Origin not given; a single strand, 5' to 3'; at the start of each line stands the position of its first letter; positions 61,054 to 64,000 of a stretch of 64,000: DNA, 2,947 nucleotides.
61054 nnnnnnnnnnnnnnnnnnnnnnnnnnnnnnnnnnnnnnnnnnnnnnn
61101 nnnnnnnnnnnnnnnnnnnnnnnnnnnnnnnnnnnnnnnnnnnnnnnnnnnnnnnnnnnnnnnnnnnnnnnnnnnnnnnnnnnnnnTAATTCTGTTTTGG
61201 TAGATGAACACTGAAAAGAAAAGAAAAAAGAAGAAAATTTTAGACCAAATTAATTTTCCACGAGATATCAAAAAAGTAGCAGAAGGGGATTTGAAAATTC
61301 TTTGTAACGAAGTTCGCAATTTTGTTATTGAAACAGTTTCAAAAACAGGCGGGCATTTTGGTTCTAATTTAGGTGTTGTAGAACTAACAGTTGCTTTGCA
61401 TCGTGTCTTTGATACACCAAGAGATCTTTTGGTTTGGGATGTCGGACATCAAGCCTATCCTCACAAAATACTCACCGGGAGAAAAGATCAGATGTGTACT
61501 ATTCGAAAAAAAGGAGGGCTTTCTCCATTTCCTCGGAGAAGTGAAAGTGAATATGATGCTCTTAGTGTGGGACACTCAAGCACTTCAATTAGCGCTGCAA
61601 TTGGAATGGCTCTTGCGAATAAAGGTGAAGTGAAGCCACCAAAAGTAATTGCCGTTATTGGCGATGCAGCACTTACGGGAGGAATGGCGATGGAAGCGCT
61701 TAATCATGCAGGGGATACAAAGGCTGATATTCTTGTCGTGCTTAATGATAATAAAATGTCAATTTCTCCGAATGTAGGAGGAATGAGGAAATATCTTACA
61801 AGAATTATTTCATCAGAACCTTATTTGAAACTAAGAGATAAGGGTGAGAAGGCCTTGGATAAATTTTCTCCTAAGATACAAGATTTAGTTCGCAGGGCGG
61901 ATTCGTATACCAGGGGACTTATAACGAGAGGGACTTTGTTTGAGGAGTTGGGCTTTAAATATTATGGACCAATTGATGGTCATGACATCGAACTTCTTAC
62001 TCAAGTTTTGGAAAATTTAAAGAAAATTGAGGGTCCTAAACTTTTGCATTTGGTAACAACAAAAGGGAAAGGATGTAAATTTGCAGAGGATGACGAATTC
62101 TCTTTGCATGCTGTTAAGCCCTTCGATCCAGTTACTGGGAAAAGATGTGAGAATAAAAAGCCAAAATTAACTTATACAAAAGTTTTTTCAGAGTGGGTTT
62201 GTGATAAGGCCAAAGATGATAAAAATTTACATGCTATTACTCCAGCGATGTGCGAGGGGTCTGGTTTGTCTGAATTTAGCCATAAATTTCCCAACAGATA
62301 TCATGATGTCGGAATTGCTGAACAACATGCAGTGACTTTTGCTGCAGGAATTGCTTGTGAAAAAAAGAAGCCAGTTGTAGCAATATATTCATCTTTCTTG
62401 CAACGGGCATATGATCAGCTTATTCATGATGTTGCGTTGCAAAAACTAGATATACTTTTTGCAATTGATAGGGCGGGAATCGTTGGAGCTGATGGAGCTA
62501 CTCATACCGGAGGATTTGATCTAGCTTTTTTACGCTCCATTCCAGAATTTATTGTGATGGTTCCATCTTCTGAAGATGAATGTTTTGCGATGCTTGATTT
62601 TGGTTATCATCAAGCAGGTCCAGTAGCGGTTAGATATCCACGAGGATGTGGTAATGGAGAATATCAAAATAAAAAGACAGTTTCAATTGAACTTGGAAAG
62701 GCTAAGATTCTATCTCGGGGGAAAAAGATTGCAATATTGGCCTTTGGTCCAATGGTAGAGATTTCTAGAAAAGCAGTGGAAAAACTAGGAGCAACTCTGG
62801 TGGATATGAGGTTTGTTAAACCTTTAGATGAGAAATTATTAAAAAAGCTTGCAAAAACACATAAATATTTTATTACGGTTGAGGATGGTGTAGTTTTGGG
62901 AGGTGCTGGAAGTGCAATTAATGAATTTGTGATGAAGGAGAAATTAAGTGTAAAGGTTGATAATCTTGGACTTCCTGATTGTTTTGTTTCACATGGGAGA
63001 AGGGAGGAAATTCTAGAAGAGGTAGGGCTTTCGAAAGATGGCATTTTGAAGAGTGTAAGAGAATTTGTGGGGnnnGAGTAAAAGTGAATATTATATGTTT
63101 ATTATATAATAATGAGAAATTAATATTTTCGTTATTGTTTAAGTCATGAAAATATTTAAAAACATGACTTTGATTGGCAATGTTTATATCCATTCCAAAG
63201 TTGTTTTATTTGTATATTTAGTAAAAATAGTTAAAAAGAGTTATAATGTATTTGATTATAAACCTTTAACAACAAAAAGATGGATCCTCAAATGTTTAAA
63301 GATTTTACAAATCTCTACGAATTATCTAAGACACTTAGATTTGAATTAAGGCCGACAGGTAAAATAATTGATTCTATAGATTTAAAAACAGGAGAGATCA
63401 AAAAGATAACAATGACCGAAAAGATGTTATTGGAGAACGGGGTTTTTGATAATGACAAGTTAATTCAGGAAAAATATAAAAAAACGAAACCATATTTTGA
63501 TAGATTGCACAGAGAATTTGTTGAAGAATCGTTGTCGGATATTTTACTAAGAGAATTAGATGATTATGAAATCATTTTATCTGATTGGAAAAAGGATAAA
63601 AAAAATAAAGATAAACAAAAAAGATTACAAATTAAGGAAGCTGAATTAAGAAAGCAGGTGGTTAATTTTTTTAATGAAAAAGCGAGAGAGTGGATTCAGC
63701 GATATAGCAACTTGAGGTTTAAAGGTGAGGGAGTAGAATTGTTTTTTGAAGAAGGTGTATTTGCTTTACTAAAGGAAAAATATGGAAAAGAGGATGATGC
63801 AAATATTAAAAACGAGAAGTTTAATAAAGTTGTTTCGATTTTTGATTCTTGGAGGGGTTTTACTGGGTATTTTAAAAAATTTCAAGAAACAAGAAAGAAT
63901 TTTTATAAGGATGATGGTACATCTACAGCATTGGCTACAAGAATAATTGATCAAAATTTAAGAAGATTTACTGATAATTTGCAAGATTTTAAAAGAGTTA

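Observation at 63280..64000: Start of a Cas12a (Cpf1) gene at the window edge, Parcubacteria-type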

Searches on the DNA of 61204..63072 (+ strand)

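Call 48: search_rna_families(source=L001, start=17900, end=18700, threshold=evalue, max_evalue=1)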
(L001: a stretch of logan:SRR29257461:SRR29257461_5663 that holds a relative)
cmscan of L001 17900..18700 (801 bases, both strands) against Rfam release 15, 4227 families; matches with E-value up to 1: 2.
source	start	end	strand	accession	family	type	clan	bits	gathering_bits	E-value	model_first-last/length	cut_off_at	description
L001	18171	18235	+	RF03765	mir-2059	Gene; miRNA;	-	23.9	90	0.037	1-68/68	no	mir-2059 microRNA precursor family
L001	18060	18215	+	RF01459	rliE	Gene; sRNA;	-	20.6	90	0.71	1-222/222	no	Listeria sRNA rliE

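Call 68: search_with_rna_model(model_id=R1, sources=[L282, L283, L284, L285], max_evalue=1, show_alignments=3)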
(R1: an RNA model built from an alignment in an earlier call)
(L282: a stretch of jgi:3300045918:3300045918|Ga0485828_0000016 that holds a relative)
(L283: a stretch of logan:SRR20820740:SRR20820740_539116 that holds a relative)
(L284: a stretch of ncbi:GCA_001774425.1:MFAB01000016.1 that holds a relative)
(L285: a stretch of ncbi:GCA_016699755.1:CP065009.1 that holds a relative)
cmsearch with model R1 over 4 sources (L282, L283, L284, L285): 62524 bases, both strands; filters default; matches with E-value up to 1: 7.
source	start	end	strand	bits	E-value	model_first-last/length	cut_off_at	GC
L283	8615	8682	+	59.4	3e-14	1-67/67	no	0.4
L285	13285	13350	+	47.2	1.1e-10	1-67/67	no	0.39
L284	13252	13316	+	39.6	1.6e-08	1-67/67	no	0.4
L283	8613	8680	-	22.5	0.0015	1-67/67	no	0.41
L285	13284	13348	-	19.1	0.014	1-67/67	no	0.38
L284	7942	7988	-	15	0.22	1-67/67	no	0.28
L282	13539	13592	+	13.2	0.68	1-67/67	no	0.3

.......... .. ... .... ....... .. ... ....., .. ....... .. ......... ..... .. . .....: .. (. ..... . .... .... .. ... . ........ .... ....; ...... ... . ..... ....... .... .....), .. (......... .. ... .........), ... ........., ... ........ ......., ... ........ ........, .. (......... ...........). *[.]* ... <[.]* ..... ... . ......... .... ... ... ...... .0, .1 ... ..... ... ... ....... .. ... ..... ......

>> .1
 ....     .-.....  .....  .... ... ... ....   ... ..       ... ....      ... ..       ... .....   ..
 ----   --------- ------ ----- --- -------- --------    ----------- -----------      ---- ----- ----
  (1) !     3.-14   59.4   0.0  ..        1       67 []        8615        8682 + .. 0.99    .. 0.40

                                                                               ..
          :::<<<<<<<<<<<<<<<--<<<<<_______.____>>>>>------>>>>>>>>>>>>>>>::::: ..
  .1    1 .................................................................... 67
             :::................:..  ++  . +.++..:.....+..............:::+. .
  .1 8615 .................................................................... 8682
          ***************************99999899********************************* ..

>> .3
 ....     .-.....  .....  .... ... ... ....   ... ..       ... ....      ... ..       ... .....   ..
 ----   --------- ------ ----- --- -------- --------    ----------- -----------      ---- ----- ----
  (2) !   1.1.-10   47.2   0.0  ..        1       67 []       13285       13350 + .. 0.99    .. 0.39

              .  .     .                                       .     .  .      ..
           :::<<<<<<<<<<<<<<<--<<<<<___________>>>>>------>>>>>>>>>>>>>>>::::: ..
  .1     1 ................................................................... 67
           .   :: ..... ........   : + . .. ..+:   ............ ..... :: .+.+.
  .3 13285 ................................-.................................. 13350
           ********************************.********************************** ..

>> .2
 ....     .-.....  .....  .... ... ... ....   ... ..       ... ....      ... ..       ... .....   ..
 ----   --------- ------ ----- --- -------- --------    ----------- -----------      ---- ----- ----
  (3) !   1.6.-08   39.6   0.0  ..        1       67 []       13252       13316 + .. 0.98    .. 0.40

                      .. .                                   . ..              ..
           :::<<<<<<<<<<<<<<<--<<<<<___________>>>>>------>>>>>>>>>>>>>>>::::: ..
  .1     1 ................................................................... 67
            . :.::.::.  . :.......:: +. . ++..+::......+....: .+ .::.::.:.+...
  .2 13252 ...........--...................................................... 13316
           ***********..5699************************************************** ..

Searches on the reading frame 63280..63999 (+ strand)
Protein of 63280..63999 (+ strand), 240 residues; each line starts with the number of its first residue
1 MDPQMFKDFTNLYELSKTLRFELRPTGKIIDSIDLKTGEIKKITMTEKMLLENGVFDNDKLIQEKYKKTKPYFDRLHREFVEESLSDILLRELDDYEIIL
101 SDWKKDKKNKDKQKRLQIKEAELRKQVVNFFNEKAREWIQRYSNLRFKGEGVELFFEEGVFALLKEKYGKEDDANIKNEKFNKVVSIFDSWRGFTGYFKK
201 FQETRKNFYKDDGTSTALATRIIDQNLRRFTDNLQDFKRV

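Call 6: search_protein_families(library=pfam, proteins=[window:63280-63999:+], max_evalue=1)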
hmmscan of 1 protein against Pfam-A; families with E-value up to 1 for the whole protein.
window:63280-63999:+ (240 aa): 2 families
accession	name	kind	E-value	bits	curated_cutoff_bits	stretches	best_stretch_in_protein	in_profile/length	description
PF18501.6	REC1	-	1.8e-25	90.8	37.4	1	67-239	1-153/250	Alpha helical recognition lobe domain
PF23791.1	DUF7173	-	0.0078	16.6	27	1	98-134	17-52/145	Family of unknown function (DUF7173)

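Call 7: search_protein_families(library=ncbifam, proteins=[window:63280-63999:+], max_evalue=1)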
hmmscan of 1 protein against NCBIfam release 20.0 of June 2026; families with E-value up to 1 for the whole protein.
window:63280-63999:+ (240 aa): 1 family
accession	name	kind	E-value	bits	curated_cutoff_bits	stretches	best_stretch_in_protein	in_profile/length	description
TIGR04330.1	cas_Cpf1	equivalog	1e-33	116.2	300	1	6-239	1-202/1288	type V CRISPR-associated protein Cas12a/Cpf1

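Call 8: search_solved_structures(query=window:63280-63999:+, max_evalue=1, show_alignments=3)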
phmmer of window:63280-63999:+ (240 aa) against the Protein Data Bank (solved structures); distinct sequences matched with E-value up to 1: 27.
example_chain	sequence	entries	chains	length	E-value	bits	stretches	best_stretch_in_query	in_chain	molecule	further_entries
6iv6_A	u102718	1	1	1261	1.8e-21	80.1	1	5-236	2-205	nuclease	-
8qwd_A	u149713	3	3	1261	1.1e-19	74.2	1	3-240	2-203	ReChb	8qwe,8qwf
8sfi_A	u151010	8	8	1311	5.4e-15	58.9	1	5-239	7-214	CRISPR-associated endonuclease Cas12a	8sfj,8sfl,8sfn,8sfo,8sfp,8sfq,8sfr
5kk5_A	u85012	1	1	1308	5.5e-15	58.9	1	5-239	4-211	CRISPR-associated endonuclease Cpf1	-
22fn_A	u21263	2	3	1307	6.1e-15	58.7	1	5-239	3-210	CRISPR-associated endonuclease Cas12a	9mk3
8sfh_A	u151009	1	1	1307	6.1e-15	58.7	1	5-239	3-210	CRISPR-associated endonuclease Cas12a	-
5xh7_A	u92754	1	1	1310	6.2e-15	58.7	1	5-239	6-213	CRISPR-associated endonuclease Cpf1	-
5b43_A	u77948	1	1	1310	6.2e-15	58.7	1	5-239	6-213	CRISPR-associated endonuclease Cpf1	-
5xh6_A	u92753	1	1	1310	6.2e-15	58.7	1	5-239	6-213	CRISPR-associated endonuclease Cpf1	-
9cjh_A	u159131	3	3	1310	6.3e-15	58.7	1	5-239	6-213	CRISPR-associated endonuclease Cas12a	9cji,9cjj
5nfv_A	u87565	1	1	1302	6e-14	55.5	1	4-237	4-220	CRISPR-associated endonuclease Cpf1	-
5ng6_A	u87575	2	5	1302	6e-14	55.5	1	4-237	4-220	CRISPR-associated endonuclease Cpf1 | CRISPR-associated endonuclease Cas12a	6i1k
6i1l_A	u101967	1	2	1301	7.1e-14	55.2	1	4-237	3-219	CRISPR-associated endonuclease Cas12a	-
9mkt_A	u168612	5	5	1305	8.2e-14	55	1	5-237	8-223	CRISPR-associated endonuclease Cas12a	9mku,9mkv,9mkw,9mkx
8y0b_A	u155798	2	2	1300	9.1e-14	54.9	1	5-237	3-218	CRISPR-associated endonuclease Cas12a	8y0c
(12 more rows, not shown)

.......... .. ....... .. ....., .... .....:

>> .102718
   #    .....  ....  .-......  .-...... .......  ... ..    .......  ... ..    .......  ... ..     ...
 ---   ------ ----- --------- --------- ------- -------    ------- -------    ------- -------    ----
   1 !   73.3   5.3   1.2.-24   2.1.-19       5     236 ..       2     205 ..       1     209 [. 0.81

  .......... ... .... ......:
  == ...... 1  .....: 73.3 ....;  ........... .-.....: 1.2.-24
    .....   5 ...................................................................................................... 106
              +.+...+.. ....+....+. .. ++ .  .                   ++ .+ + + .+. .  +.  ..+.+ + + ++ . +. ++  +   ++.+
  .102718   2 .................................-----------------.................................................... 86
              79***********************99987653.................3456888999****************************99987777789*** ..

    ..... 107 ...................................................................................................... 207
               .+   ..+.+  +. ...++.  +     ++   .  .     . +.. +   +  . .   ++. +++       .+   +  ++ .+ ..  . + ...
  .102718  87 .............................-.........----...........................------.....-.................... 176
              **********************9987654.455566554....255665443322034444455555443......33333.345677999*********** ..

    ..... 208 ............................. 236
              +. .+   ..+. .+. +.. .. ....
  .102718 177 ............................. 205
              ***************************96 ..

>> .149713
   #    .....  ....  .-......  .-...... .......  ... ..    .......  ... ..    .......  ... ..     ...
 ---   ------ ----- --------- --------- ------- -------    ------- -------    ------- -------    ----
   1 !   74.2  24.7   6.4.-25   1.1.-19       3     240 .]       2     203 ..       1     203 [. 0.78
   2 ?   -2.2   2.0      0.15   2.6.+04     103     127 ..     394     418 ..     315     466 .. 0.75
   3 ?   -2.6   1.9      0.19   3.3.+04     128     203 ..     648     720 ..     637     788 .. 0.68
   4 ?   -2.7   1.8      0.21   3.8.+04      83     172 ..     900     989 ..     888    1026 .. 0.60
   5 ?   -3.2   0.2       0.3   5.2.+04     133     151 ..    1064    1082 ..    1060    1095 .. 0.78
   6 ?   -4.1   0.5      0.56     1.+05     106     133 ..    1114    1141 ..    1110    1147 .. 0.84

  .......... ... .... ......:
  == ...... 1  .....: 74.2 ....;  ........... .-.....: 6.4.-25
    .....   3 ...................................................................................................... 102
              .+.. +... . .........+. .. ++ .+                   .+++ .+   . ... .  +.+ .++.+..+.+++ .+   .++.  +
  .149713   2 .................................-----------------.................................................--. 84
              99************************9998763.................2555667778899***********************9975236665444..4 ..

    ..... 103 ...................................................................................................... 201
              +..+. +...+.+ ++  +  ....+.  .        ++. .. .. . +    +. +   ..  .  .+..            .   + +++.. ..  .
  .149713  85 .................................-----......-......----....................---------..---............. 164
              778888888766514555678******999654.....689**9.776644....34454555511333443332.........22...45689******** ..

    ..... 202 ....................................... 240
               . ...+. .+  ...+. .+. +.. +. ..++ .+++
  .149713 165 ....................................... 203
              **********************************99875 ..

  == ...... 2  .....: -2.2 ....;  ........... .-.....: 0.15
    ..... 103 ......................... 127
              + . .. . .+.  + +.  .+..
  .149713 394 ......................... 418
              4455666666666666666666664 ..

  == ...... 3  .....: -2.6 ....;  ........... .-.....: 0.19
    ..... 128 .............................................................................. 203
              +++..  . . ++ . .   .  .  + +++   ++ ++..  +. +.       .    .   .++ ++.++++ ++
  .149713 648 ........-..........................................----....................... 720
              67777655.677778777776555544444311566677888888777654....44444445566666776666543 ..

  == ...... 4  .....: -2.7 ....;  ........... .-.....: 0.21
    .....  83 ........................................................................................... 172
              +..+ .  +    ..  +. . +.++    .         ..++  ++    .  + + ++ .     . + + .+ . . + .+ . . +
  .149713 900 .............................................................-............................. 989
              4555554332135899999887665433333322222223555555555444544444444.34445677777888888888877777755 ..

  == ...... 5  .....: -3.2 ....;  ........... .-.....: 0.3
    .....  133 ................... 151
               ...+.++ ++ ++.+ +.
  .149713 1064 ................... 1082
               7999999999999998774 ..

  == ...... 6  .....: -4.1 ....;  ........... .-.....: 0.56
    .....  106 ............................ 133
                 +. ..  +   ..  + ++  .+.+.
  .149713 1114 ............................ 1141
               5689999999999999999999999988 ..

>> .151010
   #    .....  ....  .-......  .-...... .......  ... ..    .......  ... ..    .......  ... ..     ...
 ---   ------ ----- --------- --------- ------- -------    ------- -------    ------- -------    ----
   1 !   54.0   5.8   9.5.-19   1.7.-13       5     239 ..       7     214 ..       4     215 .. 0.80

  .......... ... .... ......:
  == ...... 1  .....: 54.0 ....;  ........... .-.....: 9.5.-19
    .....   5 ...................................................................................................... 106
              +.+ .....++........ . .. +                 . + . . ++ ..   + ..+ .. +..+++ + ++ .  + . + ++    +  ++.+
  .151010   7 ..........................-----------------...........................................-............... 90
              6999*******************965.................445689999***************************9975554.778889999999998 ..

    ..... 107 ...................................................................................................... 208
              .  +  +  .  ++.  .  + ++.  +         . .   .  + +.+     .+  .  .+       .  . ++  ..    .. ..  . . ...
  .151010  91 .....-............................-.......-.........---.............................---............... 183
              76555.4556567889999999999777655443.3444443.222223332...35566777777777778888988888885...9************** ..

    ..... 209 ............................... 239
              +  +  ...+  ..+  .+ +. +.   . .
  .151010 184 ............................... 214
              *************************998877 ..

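Call 9: find_homologous_proteins(query=window:63280-63999:+)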
Query window:63280-63999:+ (240 aa): 35 proteins with E <= 0.001 among 366 candidates.
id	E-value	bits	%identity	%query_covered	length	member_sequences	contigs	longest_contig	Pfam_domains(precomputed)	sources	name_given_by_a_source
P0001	4.8e-65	237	54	98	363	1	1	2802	PF18501.8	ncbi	-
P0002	3.2e-57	212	49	97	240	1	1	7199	PF18501.8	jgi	-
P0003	6.9e-57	211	52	98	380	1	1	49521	PF18501.8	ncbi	-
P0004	2.3e-55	206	48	99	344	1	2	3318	PF18501.8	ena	-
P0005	9.5e-55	204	48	98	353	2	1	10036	PF18501.8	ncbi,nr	ncbi:hypothetical protein KJ854_01290 [Patescibacteria group bacterium]|nr:hypothetical protein [Pat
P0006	1.0e-54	204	51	85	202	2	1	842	PF18501.8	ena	-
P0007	1.6e-54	203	53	97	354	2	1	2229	PF18501.8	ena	-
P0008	1.0e-52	197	51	97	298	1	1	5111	PF18501.8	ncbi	ncbi:hypothetical protein COY25_00030, partial [Candidatus Uhrbacteria bacterium CG_4_10_14_0_2_um_f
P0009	3.6e-51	192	48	80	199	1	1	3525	PF18501.8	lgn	-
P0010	2.4e-47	180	48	98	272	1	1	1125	PF18501.8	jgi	jgi:CRISPR-associated protein Cpf1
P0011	7.1e-47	178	43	98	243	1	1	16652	PF18501.8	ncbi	-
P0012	4.6e-45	172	43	98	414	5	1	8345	PF18501.8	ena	-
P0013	3.3e-44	169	46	98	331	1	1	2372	PF18501.8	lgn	-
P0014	1.9e-43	167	51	73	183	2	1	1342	PF18501.8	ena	-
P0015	6.2e-41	159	45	96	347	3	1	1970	PF18501.8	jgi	-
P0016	2.8e-38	150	47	90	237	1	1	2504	PF18501.8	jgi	-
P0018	7.0e-35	139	41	98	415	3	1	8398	PF18501.8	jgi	jgi:CRISPR-associated protein Cpf1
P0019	7.7e-35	139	39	95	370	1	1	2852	PF18501.8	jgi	-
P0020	5.0e-34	136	41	98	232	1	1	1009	PF18501.8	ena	-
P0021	2.1e-33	134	48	67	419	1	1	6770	PF18501.8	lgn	-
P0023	3.5e-28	117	36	98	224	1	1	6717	PF18501.8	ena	-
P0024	1.0e-26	112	35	97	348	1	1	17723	PF18501.8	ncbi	-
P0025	1.8e-26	111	47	66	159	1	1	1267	PF18501.8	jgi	-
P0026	2.2e-23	101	46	65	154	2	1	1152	PF18501.8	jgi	-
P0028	1.7e-20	92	36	95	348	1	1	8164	PF18501.8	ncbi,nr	ncbi:MAG: hypothetical protein PHO80_02975, partial [Candidatus Gracilibacteria bacterium]|nr:hypoth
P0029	2.6e-16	78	50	40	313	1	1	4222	PF18501.8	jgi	jgi:CRISPR-associated protein Cpf1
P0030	5.8e-15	74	38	59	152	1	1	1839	PF18501.8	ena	-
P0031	1.4e-12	66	32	96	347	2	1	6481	PF18501.8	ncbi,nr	ncbi:MAG: hypothetical protein U1A16_03160, partial [Patescibacteria group bacterium]|nr:hypothetica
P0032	1.6e-12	66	30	93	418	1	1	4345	PF18501.8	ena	-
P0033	5.4e-10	57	36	55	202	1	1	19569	PF18501.8,PF18516.8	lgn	-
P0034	4.1e-8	51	24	98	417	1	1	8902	PF18501.8,PF21918.3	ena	-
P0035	1.7e-6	46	32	97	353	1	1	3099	PF18501.8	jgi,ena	-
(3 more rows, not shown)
